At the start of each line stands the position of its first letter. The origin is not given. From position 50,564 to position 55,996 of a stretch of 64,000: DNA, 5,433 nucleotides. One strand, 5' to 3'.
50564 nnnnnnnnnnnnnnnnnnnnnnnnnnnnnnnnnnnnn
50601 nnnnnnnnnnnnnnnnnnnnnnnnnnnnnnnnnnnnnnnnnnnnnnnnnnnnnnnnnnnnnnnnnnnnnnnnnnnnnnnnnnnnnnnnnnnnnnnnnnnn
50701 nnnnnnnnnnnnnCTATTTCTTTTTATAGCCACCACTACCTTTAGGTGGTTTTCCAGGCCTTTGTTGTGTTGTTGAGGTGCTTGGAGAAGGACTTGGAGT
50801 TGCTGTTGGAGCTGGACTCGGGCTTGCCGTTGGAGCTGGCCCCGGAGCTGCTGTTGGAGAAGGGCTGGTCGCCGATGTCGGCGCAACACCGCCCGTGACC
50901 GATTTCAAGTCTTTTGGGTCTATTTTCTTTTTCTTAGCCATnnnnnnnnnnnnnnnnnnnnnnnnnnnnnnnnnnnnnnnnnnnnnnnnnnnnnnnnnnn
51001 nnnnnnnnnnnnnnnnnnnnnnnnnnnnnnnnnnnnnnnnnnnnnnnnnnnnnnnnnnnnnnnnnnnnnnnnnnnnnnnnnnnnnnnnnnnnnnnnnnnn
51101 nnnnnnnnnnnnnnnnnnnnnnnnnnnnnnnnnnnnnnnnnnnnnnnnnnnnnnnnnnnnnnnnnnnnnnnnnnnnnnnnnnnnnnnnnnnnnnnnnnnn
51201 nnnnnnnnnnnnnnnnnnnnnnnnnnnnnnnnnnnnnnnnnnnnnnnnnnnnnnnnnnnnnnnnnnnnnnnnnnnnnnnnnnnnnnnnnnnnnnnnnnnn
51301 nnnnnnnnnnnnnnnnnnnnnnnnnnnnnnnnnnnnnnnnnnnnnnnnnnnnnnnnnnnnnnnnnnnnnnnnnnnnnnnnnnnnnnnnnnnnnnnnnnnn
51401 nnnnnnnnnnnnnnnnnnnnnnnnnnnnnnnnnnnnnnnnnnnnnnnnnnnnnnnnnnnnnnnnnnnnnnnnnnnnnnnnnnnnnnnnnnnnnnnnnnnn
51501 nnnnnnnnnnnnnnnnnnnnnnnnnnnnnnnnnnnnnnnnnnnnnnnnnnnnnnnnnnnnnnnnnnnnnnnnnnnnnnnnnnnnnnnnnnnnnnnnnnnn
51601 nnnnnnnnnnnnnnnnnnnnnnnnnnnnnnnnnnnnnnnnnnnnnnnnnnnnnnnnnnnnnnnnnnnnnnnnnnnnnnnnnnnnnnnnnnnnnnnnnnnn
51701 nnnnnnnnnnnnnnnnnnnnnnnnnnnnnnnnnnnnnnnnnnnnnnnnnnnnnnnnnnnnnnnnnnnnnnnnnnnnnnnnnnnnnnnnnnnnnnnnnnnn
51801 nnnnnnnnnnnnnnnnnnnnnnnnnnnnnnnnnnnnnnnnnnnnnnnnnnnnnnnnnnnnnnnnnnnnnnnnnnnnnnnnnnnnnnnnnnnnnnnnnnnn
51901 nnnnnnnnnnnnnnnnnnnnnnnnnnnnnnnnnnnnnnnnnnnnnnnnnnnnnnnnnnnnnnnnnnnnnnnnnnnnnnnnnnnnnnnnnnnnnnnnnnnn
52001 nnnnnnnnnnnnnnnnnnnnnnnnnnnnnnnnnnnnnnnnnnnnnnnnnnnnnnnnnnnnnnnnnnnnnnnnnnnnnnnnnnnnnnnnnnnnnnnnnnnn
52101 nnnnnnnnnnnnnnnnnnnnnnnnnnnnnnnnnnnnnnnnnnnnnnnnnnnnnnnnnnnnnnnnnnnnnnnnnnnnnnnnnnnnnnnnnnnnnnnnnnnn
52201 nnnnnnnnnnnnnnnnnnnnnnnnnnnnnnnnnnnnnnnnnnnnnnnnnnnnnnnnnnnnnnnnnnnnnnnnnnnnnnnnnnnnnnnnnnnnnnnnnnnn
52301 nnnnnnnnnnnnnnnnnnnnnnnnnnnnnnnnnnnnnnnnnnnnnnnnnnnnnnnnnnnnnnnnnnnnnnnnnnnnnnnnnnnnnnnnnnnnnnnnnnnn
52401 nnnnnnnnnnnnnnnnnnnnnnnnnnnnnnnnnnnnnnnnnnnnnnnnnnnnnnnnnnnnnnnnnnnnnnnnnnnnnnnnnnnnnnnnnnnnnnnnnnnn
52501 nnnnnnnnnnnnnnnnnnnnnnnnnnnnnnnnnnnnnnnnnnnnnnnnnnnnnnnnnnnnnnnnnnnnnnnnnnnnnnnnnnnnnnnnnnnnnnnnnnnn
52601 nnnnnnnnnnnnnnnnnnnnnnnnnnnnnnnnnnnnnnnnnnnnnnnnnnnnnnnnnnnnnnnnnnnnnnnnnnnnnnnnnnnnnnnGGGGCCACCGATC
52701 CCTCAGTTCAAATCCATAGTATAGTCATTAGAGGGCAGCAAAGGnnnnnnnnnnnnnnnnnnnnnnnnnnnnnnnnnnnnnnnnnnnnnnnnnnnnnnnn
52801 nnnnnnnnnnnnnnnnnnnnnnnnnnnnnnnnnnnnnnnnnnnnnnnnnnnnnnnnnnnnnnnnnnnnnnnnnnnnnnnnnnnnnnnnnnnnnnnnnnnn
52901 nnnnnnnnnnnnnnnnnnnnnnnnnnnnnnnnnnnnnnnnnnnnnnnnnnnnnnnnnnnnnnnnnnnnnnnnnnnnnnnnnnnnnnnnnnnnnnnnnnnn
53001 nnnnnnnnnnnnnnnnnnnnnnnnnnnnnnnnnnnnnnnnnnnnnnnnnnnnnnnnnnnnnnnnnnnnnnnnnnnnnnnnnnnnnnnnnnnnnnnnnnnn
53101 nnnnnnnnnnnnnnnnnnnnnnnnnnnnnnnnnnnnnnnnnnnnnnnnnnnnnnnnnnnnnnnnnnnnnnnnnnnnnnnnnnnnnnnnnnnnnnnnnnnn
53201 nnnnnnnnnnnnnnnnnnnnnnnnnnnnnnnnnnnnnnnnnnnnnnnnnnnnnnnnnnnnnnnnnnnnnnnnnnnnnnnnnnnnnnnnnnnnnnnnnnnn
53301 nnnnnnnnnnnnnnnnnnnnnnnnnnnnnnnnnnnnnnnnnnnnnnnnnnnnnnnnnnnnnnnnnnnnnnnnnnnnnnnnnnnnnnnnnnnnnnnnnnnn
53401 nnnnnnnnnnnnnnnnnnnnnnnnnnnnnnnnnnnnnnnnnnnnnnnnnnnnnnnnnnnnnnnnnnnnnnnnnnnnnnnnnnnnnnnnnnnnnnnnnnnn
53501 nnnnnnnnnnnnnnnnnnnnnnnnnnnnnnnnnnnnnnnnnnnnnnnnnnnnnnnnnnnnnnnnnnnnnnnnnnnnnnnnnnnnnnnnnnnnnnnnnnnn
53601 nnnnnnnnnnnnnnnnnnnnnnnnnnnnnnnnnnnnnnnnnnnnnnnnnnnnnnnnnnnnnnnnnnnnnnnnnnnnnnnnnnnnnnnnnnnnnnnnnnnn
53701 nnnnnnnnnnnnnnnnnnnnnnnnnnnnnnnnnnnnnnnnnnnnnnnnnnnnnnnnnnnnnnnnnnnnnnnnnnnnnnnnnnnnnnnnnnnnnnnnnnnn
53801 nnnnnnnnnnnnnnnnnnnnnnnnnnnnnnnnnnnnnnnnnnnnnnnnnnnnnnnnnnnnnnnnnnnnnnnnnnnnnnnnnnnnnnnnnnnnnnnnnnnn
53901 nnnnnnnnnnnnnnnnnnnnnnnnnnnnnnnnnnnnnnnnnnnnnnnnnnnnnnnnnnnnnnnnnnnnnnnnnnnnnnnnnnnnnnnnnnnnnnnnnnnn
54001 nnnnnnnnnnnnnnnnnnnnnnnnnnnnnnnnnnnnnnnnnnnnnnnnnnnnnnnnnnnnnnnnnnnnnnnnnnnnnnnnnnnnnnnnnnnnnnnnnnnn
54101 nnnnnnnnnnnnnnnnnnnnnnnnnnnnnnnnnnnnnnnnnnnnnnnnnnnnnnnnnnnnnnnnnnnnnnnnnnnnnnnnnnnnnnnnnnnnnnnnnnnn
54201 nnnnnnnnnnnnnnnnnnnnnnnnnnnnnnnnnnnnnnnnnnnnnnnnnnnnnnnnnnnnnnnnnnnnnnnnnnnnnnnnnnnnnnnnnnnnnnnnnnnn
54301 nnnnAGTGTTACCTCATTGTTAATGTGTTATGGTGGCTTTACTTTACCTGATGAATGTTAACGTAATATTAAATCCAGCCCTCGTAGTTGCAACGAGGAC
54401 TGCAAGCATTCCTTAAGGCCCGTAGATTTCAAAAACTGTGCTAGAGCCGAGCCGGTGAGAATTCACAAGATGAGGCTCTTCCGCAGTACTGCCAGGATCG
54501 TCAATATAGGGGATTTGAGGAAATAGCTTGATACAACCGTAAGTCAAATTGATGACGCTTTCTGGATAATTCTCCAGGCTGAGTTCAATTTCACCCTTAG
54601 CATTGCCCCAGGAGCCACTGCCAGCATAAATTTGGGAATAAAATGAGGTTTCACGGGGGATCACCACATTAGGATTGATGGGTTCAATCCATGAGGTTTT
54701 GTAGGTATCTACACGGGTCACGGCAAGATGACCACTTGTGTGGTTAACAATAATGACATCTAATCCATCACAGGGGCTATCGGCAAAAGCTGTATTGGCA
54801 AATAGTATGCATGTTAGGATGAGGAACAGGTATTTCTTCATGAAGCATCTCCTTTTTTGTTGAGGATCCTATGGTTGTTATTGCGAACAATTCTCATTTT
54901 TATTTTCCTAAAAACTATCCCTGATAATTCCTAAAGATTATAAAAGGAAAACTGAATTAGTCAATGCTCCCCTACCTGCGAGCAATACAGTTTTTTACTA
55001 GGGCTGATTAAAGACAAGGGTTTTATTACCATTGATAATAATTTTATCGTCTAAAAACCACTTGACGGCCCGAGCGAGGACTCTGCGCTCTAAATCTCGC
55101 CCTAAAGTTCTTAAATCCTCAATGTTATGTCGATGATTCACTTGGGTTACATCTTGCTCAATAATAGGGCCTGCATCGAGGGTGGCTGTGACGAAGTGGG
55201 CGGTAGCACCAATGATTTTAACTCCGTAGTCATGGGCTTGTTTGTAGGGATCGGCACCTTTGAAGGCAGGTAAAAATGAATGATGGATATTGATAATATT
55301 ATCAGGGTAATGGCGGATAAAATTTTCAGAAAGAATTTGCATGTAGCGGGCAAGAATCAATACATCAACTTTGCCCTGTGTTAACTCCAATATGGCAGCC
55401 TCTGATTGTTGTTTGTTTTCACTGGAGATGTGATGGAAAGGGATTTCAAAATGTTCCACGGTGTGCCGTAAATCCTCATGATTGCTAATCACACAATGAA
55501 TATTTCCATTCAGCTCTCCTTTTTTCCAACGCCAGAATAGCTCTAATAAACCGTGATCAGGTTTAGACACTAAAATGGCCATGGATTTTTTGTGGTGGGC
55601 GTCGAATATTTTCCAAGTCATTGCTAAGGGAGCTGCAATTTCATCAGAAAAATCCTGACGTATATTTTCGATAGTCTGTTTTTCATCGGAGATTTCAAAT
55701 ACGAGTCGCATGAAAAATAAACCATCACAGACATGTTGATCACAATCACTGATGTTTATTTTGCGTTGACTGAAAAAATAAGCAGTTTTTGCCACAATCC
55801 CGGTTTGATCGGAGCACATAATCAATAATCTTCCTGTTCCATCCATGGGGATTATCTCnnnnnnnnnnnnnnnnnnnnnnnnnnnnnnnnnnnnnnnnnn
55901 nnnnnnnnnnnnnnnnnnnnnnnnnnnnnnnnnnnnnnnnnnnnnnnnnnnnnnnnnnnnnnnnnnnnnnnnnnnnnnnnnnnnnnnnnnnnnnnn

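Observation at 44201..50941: Complete NHLP/Nif11-type three-gene peptide export apparatus with an atypical short-leader cargo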

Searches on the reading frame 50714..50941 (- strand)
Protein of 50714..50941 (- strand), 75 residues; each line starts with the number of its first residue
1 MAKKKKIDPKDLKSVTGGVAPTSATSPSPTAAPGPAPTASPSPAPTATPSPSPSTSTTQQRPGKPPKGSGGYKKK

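Call 3: search_protein_families(library=ncbifam, proteins=[window:50714-50941:-], max_evalue=0.01)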
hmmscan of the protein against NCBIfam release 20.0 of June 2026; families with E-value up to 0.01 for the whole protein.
window:50714-50941:- (75 aa): 0 families

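Call 4: search_protein_families(library=pfam, proteins=[window:50714-50941:-], max_evalue=0.01)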
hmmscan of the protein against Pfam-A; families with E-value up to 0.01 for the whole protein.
window:50714-50941:- (75 aa): 0 families

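Call 10: find_encoding_contigs(protein=window:50714-50941:-, flank=6000, max_places=6)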
Protein window:50714-50941:- (75 aa): no gene with exactly this product is on record in the collection.

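Call 11: find_homologous_proteins(query=window:50714-50941:-, max_evalue=0.01)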
Query window:50714-50941:- (75 aa): 1 proteins with E <= 0.01 among 47 candidates.
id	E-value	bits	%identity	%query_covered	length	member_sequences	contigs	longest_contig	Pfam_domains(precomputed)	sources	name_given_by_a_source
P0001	2.6e-34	134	100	100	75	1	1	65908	-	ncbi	-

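Call 14: find_encoding_contigs(protein=P0001, flank=10000)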
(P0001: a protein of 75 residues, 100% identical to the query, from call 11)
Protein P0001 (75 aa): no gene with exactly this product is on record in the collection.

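Call 15: find_homologous_proteins(query=P0002, max_evalue=1e-10)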
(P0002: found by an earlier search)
Query P0002 (393 aa): 30 proteins with E <= 1e-10 among 6240 candidates.
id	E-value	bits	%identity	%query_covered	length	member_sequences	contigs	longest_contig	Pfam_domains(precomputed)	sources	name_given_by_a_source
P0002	3.1e-248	841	100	100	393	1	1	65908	PF25984.1,PF00364.29,PF25919.1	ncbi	-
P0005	3.0e-65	239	35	97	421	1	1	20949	PF00364.29,PF25917.1,PF25997.1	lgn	-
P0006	1.1e-55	207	44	45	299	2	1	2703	-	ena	-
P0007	4.4e-55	205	30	95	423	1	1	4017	PF26002.1,PF00364.29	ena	-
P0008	7.0e-55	205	36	59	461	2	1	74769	PF25973.1,PF00364.29,PF25919.1,PF25917.1,PF25997.1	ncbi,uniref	ncbi:NHLP bacteriocin system secretion protein [Desulfotomaculum sp. 1211_IL3151]|uniref:NHLP bacter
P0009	2.6e-54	203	31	95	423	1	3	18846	PF26002.1,PF00364.29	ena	-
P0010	4.5e-54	202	31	95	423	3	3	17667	PF26002.1,PF00364.29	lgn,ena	-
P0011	1.0e-52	198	30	96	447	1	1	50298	PF25973.1,PF01551.30,PF00364.29,PF25919.1,PF25917.1,PF25997.1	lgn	-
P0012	7.5e-52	195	28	97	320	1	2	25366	PF25973.1,PF25919.1,PF25917.1,PF25997.1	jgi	jgi:multidrug efflux pump subunit AcrA (membrane-fusion protein)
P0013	1.2e-49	187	30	96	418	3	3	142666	PF25994.1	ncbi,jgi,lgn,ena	jgi:HlyD family secretion protein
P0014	1.5e-48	184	31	96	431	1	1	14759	-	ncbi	-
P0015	3.9e-48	182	32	96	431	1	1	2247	PF00364.29,PF25919.1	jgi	jgi:HlyD family secretion protein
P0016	1.2e-47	181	31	97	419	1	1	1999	PF25973.1,PF25984.1,PF00364.29,PF25917.1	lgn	-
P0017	3.3e-46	176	30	62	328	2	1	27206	PF25973.1,PF25919.1,PF25917.1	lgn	-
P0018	5.5e-46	175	30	50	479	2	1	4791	PF25917.1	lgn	-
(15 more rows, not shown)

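Call 19: find_related_loci(query=A2, collection=genome_contigs, flank=10000)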
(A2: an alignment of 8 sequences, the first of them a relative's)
Query A2 (393 aa) in genome_contigs; peptide patterns used: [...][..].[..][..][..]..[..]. (x = any residue, [..] = any of these).
88 stretches matched a pattern; 46 encode a relative of the query (tblastn E <= 1e-3); 46 distinct loci.
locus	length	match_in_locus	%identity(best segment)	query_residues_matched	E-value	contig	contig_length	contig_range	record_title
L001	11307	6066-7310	32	13-391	8e-69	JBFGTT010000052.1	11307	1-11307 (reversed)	MAG: Rhodothermales bacterium isolate Mix_sand05.2021.03.G.12 k141_2762957_length_11307_cov_13.5034, whole genome shotgu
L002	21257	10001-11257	31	10-392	3e-68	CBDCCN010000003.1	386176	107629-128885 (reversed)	MAG: Vicinamibacterales bacterium isolate 1d3aa380-3d16-43da-b993-60d5eb5b4b02 genome assembly, contig: contig_3, whole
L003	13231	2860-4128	34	2-392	5e-65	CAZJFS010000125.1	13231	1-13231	MAG TPA_asm: uncultured bacterium isolate SRP089250_co1_123 genome assembly, contig: NODE_8304_length_13231_cov_6.199529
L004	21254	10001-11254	31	11-392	9e-65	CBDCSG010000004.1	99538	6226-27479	MAG: Acidimicrobiales bacterium isolate 4bfa7ccb-6d32-468a-bdc8-90cf7c7e981b genome assembly, contig: contig_4, whole ge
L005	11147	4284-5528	33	14-392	2e-64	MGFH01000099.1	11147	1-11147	MAG: Candidatus Wallbacteria bacterium GWC2_49_35 gwc2_scaffold_22342, whole genome shotgun sequence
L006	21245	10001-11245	32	13-391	3e-64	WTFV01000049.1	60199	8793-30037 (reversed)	MAG: Acidobacteria bacterium isolate CO36386bin_12 NODE_322_length_60199_cov_22.254672, whole genome shotgun sequence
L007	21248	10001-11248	31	11-393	8e-61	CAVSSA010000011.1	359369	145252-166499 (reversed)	MAG: uncultured Acidobacteriota bacterium isolate MFD05580.bin.1.50 genome assembly, contig: contig_3504, whole genome s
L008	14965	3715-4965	30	6-388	2e-58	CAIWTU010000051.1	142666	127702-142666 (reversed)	MAG: uncultured Geobacter sp. isolate AlinenLipids_bin-4213 genome assembly, contig: bin-4213:051/171, whole genome shot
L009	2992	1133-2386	32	8-391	2e-57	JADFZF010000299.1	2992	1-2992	MAG: Magnetococcales bacterium isolate nHA5abin3 nHA5a_bin3_NODE_299_length_2992_cov_2.360206, whole genome shotgun sequ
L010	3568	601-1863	31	4-388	1e-55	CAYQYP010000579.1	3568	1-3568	MAG TPA_asm: uncultured Acidobacteriota bacterium isolate binchicken_co216_114 genome assembly, contig: k141_3796616, wh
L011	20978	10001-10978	32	4-387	6e-55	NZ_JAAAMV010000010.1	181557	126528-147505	Paenibacillus glycinis strain T1 contig10, whole genome shotgun sequence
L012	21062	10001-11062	31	8-388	1e-54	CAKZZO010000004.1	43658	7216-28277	MAG TPA_asm: uncultured Treponema sp. isolate ERR1278105_bin.188_CONCOCT_v1.1_MAG genome assembly, contig: ERZ842401.922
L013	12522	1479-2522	30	14-388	9e-54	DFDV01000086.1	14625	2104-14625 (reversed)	MAG TPA_asm: Treponema sp. UBA3819 UBA3819_contig_40841, whole genome shotgun sequence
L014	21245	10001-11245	29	11-392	2e-53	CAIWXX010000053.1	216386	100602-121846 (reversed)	MAG: uncultured Acidobacteria bacterium isolate AlinenSediments_bin-3382 genome assembly, contig: bin-3382:053/183, whol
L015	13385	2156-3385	31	13-388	3e-52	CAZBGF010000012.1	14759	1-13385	MAG TPA_asm: uncultured Verrucomicrobiota bacterium isolate binchicken_co181_6 genome assembly, contig: NODE_7159_length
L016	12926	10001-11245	28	13-391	6e-47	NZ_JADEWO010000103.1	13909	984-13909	Oculatella sp. LEGE 06141 NODE_103_length_13909_cov_10.1305, whole genome shotgun sequence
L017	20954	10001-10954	30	11-387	2e-46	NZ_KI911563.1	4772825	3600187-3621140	Cohnella panacarvi Gsoil 349 CohpaDRAFT_scaffold1.1, whole genome shotgun sequence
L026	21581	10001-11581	34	14-392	1e-28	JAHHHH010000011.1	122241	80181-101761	MAG: Iphinoe sp. HA4291-MV1 scaffold_104_c1, whole genome shotgun sequence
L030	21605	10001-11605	29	5-391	1e-26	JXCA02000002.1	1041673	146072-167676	Scytonema tolypothrichoides VB-61278 scaffold_001, whole genome shotgun sequence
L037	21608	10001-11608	32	5-392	7e-26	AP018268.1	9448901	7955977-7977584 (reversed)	Scytonema sp. NIES-4073 DNA, nearly complete genome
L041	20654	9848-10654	37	13-384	1e-24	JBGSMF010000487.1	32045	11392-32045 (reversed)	MAG: Thermoflexales bacterium isolate JTS-AC224 k141_2448008, whole genome shotgun sequence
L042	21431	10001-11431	27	12-393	9e-25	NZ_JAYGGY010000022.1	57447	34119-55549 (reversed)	Anabaena cylindrica UHCC 0172 NODE_45_length_57447_cov_81.495888, whole genome shotgun sequence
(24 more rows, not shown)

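Call 36: search_protein_families(library=ncbifam, proteins=[L042:11669-11857:+, L042:15554-15715:-, L037:12183-12392:-, L016:9241-9489:+, L026:14498-14695:+, L030:15782-15973:-, L012:6645-7103:-, L014:5092-5379:+, L041:3752-4015:+, L017:16067-16486:+], max_evalue=0.01)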
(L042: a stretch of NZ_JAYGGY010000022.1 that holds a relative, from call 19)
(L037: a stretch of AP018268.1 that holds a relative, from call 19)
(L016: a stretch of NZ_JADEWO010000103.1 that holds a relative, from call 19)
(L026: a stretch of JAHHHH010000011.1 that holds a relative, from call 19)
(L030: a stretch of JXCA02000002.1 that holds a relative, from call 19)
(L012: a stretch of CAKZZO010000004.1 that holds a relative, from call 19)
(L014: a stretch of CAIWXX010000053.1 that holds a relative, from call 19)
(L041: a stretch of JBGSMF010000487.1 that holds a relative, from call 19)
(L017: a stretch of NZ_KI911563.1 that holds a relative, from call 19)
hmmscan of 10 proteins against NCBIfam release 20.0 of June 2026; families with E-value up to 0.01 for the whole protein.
L042:11669-11857:+ (62 aa): 0 families

L042:15554-15715:- (53 aa): 1 family
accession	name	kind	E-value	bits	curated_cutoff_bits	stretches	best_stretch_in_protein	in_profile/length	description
NF033456.1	RiPP_CCRG-2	domain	0.0049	16.8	24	1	25-37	6-18/18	CCRG-2 family RiPP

L037:12183-12392:- (69 aa): 1 family
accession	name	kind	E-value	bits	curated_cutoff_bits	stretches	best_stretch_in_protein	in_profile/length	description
TIGR04497.1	GRASP_targ_2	subfamily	0.01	15.9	32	0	20-32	14-26/50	putative ATP-grasp target RiPP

L016:9241-9489:+ (82 aa): 3 families
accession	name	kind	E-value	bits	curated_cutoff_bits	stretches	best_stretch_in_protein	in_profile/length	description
NF033215.1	BlpC_Streptocco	equivalog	0.00013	21.6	70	1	18-42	11-35/51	quorum-sensing system pheromone BlpC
TIGR03949.1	bact_IIb_cerein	subfamily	0.0056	16.4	21.5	1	17-33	1-17/45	class IIb bacteriocin, lactobin A/cerein 7B family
NF033456.1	RiPP_CCRG-2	domain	0.0057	16.6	24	0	18-32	4-18/18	CCRG-2 family RiPP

L026:14498-14695:+ (65 aa): 0 families

L030:15782-15973:- (63 aa): 0 families

L012:6645-7103:- (152 aa): 1 family
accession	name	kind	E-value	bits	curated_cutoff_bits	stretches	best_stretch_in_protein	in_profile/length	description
NF038167.1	cyan_ocin_like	subfamily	0.00017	21.7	32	1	78-110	11-23/72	CTB family bacteriocin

L014:5092-5379:+ (95 aa): 6 families
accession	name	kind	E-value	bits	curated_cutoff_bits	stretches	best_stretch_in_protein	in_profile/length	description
TIGR03793.1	leader_NHLP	domain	2.2e-19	69.1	50.9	1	6-81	2-77/77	NHLP leader peptide family RiPP precursor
NF038399.1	NH_RiPP_Os17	domain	6.8e-05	22.9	40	1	16-42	9-34/63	Os1348 family NHLP clan protein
TIGR01323.1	nitrile_alph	equivalog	0.00037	20.1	249.85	1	20-76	114-172/189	nitrile hydratase subunit alpha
TIGR04149.1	GG_sam_targ_CFB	domain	0.0049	16.8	25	1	67-93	14-38/43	TIGR04149 family rSAM-modified RiPP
NF038167.1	cyan_ocin_like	subfamily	0.0066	16.6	32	0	65-81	6-22/72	CTB family bacteriocin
TIGR03798.1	leader_Nif11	subfamily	0.0093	16.2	32.3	0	15-81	11-68/68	Nif11-like leader peptide family RiPP precursor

L041:3752-4015:+ (87 aa): 4 families
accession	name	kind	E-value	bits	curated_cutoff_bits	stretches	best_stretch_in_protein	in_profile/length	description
TIGR03798.1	leader_Nif11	subfamily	1.1e-15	57.7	32.3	1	1-74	1-68/68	Nif11-like leader peptide family RiPP precursor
NF038399.1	NH_RiPP_Os17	domain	0.00024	21.1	40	1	8-52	5-44/63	Os1348 family NHLP clan protein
NF038167.1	cyan_ocin_like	subfamily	0.0025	18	32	1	61-82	9-29/72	CTB family bacteriocin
TIGR03793.1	leader_NHLP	domain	0.0087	15.9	50.9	0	6-74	6-77/77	NHLP leader peptide family RiPP precursor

L017:16067-16486:+ (139 aa): 3 families
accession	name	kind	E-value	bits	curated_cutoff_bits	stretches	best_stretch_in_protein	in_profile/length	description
TIGR03793.1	leader_NHLP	domain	2.9e-16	59.1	50.9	1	11-85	6-77/77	NHLP leader peptide family RiPP precursor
NF038399.1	NH_RiPP_Os17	domain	3.5e-05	23.8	40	1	9-44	1-35/63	Os1348 family NHLP clan protein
TIGR01323.1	nitrile_alph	equivalog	0.00048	19.7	249.85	1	21-84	114-176/189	nitrile hydratase subunit alpha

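Call 53: find_encoding_contigs(protein=P0005, flank=10000, max_places=3)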
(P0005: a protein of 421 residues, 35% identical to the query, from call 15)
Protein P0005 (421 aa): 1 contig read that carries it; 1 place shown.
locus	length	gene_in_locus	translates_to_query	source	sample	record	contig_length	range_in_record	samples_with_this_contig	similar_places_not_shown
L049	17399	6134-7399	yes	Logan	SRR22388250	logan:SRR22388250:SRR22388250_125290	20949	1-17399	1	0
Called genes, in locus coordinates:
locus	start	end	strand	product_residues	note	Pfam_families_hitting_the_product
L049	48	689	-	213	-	PF00753:Lactamase_B, PF23023:Anti-Pycsar_Apyc1 (weak), PF12706:Lactamase_B_2 (weak)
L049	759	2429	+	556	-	-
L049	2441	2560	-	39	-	-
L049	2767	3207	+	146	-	-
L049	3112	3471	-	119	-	-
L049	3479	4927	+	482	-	PF02321:OEP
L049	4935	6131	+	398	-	PF13433:Peripla_BP_5, PF13458:Peripla_BP_6, PF01094:ANF_receptor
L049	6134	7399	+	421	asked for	PF00364:Biotin_lipoyl (faint), PF25917:BSH_RND (faint), PF25997:BSH_YhbJ (faint)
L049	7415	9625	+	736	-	PF13529:Peptidase_C39_2 (faint), PF03412:Peptidase_C39, PF00664:ABC_membrane, PF00005:ABC_tran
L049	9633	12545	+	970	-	PF00664:ABC_membrane, PF00005:ABC_tran, PF02463:SMC_N (faint)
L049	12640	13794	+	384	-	PF22541:DUF7005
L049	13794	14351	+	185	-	PF04542:Sigma70_r2, PF08281:Sigma70_r4_2, PF04545:Sigma70_r4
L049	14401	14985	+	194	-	PF13490:zf-HC2 (weak)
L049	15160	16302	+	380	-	PF13433:Peripla_BP_5, PF13458:Peripla_BP_6, PF01094:ANF_receptor (weak)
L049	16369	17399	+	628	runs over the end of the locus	PF17203:sCache_3_2, PF00672:HAMP (weak), PF07228:SpoIIE, PF13581:HATPase_c_2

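Call 54: find_encoding_contigs(protein=P0006, flank=10000, max_places=3)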
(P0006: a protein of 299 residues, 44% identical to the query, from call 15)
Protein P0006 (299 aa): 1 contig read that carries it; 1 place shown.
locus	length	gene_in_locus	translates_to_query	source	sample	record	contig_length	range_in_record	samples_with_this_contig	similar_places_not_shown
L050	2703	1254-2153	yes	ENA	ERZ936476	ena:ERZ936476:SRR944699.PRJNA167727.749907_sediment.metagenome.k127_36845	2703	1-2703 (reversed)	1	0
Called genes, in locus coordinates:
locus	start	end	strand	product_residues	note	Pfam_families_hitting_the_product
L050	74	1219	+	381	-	PF13433:Peripla_BP_5, PF13458:Peripla_BP_6, PF01094:ANF_receptor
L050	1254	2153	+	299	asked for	-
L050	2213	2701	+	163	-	?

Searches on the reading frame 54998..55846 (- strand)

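Call 22: search_protein_families(library=ncbifam, proteins=[window:54998-55846:-], max_evalue=0.00001)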
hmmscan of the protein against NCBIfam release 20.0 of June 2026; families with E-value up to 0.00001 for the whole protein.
window:54998-55846:- (282 aa): 7 families
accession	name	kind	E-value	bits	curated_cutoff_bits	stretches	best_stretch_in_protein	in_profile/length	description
NF004684.0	PRK06027.1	subfamily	2e-108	362.4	223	1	5-279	7-285/286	formyltetrahydrofolate deformylase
TIGR00655.1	PurU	equivalog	8.7e-104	347.1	285.95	1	6-279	2-280/280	formyltetrahydrofolate deformylase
TIGR00639.1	PurN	equivalog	1.8e-34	119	150.1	1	88-270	2-190/192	phosphoribosylglycinamide formyltransferase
TIGR00460.1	fmt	equivalog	3.1e-19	69.3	201.5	1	140-263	60-183/315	methionyl-tRNA formyltransferase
NF001220.0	PRK00194.1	equivalog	1.9e-10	41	74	1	10-69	9-68/90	ACT domain-containing protein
NF005414.0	PRK06988.1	equivalog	9.7e-10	37.9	316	1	127-264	48-182/311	formyltransferase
NF005998.1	PRK08125.1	equivalog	7.8e-08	31.2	777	1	152-260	68-176/649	bifunctional UDP-4-amino-4-deoxy-L-arabinose formyltransferase/UDP-glucuronic acid oxidase ArnA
